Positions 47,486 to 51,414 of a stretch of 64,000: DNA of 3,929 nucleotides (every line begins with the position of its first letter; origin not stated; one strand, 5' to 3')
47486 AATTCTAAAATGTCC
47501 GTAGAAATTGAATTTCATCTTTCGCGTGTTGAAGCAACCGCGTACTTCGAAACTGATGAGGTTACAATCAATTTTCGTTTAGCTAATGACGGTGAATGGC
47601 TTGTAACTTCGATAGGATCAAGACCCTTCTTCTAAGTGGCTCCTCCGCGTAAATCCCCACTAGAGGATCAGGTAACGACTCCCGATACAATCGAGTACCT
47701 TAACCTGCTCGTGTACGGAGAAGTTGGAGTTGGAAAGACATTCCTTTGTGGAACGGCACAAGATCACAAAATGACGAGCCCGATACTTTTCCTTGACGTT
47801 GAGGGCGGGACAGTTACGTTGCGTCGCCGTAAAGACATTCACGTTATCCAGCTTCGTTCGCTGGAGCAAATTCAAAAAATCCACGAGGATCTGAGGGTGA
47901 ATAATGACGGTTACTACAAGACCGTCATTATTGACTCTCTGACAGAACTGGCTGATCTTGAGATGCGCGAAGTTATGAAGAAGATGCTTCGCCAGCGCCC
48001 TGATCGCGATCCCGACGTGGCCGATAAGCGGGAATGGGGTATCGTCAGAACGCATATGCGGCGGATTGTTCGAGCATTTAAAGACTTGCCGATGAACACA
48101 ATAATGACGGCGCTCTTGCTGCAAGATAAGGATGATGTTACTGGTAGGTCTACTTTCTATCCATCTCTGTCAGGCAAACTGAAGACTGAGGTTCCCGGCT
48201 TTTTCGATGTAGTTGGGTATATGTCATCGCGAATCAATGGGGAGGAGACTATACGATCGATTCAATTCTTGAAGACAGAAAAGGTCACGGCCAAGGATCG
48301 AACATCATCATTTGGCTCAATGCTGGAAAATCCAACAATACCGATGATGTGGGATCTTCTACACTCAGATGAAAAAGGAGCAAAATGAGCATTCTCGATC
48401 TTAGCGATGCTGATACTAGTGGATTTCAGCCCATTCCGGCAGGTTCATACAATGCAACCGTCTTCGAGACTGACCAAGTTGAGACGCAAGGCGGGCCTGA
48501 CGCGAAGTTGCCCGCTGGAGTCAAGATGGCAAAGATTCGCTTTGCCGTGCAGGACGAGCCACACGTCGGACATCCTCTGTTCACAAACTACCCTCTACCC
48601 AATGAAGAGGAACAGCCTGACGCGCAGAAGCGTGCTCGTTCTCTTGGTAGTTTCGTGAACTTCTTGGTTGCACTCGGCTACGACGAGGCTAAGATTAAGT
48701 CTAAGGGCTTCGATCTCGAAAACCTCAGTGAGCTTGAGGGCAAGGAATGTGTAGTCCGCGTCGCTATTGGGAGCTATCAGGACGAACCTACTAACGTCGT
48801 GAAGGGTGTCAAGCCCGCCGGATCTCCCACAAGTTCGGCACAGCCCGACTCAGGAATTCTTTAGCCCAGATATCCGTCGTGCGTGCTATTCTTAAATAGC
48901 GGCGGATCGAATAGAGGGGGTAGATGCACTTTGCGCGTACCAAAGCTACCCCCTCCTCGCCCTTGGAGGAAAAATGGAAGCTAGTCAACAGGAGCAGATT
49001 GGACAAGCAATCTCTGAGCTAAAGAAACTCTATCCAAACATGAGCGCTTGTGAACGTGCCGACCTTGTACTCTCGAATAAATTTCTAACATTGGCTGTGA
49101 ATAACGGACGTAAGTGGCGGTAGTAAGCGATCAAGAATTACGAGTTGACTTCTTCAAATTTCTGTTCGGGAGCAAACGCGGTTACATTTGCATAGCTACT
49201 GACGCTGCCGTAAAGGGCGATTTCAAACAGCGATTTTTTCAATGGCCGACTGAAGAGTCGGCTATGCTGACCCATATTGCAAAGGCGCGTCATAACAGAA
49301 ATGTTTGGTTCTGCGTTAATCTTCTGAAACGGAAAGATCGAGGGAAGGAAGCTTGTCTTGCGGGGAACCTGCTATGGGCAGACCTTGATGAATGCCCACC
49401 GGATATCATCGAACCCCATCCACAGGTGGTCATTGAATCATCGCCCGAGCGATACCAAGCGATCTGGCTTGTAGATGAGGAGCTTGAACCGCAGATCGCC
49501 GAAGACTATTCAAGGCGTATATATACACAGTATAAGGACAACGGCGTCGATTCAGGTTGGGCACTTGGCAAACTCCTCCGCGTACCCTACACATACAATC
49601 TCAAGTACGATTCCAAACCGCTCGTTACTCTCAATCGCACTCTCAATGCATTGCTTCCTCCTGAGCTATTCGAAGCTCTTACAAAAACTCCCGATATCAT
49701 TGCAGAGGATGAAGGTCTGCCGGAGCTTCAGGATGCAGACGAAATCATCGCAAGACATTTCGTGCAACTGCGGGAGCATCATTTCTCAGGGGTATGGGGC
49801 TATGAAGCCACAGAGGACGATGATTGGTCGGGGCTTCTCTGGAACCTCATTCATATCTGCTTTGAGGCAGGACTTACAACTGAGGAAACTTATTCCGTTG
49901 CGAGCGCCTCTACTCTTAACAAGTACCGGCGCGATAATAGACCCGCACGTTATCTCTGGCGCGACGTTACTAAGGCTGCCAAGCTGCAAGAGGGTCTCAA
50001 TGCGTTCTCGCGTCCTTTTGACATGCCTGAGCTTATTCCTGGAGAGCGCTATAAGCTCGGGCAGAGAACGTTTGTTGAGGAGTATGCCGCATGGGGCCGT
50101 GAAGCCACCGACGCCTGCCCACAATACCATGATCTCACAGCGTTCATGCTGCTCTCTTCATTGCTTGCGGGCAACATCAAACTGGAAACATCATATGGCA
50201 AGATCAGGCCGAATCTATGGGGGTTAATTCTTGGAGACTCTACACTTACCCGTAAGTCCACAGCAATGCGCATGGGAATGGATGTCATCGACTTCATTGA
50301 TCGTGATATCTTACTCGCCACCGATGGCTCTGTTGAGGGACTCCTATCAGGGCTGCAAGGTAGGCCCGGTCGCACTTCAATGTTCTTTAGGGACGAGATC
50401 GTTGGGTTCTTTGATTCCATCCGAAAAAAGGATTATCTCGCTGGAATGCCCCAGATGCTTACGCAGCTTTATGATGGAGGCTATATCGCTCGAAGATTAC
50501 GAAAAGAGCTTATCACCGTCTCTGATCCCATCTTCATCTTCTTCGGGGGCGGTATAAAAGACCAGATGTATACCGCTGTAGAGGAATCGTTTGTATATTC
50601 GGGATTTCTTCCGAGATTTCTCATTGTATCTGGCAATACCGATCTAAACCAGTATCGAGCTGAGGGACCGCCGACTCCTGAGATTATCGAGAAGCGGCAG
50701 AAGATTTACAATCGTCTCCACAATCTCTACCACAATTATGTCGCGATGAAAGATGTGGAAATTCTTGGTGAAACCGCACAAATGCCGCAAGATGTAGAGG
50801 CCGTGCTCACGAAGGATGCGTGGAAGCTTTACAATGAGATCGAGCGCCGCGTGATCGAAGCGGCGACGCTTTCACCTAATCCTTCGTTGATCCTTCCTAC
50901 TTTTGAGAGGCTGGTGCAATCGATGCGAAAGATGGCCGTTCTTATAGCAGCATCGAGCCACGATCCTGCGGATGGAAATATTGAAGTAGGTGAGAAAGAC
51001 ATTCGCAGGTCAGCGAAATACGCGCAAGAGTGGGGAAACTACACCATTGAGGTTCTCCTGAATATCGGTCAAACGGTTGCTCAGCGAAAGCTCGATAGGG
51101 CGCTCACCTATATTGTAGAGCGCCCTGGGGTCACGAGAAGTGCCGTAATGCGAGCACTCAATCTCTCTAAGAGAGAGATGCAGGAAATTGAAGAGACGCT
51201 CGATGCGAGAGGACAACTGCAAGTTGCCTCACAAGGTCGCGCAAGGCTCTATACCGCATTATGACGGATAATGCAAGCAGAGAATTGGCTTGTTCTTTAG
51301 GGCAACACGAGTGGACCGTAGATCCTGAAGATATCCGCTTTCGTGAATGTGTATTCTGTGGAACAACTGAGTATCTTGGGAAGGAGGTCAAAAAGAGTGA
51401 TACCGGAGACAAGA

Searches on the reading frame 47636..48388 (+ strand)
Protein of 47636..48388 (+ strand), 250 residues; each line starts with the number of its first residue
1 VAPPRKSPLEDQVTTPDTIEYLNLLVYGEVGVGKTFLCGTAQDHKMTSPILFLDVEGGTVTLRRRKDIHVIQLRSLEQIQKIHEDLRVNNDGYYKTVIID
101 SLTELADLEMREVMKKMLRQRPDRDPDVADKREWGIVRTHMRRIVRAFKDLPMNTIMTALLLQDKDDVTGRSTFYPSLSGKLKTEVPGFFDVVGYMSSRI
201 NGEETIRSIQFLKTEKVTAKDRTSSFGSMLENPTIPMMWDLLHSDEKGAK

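Call 81: search_protein_families(library=pfam, proteins=[window:47636-48388:+], max_evalue=0.001)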
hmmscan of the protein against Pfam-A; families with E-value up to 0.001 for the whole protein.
window:47636-48388:+ (250 aa): 2 families
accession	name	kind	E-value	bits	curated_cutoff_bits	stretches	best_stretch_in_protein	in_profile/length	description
PF13479.12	AAA_24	-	1.8e-26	93.6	27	1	22-223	3-195/195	AAA domain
PF13191.12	AAA_16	-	0.00069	20.6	32.6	1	22-118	25-124/167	AAA ATPase domain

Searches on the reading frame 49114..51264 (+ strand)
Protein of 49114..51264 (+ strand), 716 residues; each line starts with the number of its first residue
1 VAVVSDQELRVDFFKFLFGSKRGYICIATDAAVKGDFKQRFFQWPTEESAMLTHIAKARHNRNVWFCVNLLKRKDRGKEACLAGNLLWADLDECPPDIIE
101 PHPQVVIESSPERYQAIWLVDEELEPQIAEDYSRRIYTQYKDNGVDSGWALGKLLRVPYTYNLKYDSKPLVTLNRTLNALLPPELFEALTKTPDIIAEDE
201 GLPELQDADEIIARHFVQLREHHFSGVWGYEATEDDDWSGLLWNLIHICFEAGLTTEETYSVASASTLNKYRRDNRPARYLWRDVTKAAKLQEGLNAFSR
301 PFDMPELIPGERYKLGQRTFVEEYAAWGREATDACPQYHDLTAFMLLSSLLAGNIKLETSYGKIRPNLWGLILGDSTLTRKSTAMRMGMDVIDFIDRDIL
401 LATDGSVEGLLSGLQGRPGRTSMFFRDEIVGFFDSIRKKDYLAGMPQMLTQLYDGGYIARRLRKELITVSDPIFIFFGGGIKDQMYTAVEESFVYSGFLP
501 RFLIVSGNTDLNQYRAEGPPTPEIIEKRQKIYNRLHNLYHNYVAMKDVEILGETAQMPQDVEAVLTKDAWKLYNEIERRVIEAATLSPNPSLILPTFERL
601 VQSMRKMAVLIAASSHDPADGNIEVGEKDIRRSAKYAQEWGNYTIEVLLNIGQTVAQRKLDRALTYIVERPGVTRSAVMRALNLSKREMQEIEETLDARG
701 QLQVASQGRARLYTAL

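Call 42: search_protein_families(library=pfam, proteins=[window:49114-51264:+], max_evalue=0.001)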
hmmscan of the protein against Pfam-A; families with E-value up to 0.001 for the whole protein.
window:49114-51264:+ (716 aa): 2 families
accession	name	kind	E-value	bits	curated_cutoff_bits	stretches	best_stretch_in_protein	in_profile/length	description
PF13148.11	DUF3987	-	1.1e-18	68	27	1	400-637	125-351/364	Protein of unknown function (DUF3987)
PF16793.10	RepB_primase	-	0.00019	21.8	24.3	1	102-131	85-114/186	RepB DNA-primase N-terminal domain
